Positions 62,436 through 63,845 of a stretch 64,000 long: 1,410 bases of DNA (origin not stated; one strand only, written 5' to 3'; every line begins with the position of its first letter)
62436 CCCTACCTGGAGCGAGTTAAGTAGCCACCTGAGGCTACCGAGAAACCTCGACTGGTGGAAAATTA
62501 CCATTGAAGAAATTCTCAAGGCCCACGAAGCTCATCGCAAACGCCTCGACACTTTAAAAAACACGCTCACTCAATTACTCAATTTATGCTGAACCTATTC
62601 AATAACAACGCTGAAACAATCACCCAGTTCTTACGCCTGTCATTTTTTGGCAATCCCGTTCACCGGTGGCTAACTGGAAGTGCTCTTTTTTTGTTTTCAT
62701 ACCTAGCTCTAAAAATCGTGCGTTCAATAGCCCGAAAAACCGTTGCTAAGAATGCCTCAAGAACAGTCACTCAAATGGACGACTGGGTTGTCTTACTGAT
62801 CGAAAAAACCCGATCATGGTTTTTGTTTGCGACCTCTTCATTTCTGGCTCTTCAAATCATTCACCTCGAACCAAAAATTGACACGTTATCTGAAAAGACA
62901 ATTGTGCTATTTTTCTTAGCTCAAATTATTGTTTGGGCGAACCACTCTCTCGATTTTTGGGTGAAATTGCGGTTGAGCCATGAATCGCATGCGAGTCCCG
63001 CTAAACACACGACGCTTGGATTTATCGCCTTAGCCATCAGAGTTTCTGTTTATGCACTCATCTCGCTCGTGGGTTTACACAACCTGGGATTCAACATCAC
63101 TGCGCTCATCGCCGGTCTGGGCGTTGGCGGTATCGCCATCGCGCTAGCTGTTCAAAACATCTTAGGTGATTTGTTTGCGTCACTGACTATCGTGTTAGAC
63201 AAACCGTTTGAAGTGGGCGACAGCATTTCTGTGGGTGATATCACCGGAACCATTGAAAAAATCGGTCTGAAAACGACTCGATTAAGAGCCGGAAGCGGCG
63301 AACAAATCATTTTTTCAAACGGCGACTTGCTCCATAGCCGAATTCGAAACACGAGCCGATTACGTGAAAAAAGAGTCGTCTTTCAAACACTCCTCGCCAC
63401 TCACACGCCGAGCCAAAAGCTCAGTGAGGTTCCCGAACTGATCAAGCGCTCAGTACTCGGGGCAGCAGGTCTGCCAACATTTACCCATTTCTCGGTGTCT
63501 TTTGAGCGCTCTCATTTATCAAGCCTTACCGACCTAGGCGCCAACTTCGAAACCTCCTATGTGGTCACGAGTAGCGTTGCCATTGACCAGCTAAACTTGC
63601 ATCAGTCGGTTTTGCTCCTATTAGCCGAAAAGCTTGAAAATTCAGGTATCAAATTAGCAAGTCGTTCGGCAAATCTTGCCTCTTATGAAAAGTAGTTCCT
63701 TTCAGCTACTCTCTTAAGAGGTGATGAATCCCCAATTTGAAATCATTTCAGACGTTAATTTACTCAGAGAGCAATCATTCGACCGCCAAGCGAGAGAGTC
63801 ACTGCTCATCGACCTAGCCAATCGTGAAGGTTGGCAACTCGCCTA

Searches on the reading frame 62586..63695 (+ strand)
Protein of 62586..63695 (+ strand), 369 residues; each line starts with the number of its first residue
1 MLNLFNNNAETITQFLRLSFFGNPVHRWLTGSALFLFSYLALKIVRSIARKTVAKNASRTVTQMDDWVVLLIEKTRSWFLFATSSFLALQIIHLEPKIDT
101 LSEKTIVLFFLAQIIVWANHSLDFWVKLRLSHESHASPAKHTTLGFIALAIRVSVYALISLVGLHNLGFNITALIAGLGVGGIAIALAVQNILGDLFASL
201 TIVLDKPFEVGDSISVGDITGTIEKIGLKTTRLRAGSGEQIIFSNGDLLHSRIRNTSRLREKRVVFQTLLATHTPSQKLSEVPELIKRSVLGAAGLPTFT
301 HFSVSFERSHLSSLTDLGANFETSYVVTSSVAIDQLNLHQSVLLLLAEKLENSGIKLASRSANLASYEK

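Call 21: search_protein_families(library=pfam, proteins=[window:62586-63695:+])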
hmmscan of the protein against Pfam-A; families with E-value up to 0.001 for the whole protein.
window:62586-63695:+ (369 aa): 2 families
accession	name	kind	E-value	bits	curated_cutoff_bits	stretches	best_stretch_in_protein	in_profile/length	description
PF00924.24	MS_channel_2nd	-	1.1e-17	64.3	20.2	1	191-258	1-68/68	Mechanosensitive ion channel, beta-domain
PF21088.3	MS_channel_1st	-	9.7e-07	29.1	23.1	1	151-190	3-42/42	Mechanosensitive ion channel, transmembrane helices 2/3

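Call 23: find_encoding_contigs(protein=window:62586-63695:+, flank=10000, max_places=10)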
Protein window:62586-63695:+ (369 aa): 7 contigs read that carry it; 5 places shown.
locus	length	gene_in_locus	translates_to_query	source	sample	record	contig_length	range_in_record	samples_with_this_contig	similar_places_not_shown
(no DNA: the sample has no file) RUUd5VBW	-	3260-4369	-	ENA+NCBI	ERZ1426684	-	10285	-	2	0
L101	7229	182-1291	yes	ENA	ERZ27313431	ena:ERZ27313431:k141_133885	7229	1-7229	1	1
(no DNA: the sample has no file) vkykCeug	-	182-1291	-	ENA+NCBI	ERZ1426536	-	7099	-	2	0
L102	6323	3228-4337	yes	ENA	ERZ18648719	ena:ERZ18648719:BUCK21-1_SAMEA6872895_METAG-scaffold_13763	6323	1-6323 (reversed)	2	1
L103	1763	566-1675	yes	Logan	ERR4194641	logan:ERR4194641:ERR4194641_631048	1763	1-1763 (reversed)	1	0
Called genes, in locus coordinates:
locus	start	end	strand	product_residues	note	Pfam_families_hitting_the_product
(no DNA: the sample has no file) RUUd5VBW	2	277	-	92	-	?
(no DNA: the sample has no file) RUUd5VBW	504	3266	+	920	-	-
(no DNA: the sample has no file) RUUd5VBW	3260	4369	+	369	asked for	PF21088:MS_channel_1st (weak), PF00924:MS_channel_2nd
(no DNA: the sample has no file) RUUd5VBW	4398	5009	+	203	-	-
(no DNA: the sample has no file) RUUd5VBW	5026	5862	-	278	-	-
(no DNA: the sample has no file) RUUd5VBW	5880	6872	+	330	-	-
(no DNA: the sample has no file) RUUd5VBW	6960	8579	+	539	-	-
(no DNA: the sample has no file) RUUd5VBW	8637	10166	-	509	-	PF00512:HisKA (weak), PF02518:HATPase_c, PF13589:HATPase_c_3 (faint)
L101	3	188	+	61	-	?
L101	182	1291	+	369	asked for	PF21088:MS_channel_1st (weak), PF00924:MS_channel_2nd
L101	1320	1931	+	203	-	-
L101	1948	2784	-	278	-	-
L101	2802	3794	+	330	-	-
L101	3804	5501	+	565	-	-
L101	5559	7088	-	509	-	PF00512:HisKA (weak), PF02518:HATPase_c, PF13589:HATPase_c_3 (faint)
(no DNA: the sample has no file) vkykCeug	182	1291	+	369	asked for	PF21088:MS_channel_1st (weak), PF00924:MS_channel_2nd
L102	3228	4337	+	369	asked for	PF21088:MS_channel_1st (weak), PF00924:MS_channel_2nd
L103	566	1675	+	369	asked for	PF21088:MS_channel_1st (weak), PF00924:MS_channel_2nd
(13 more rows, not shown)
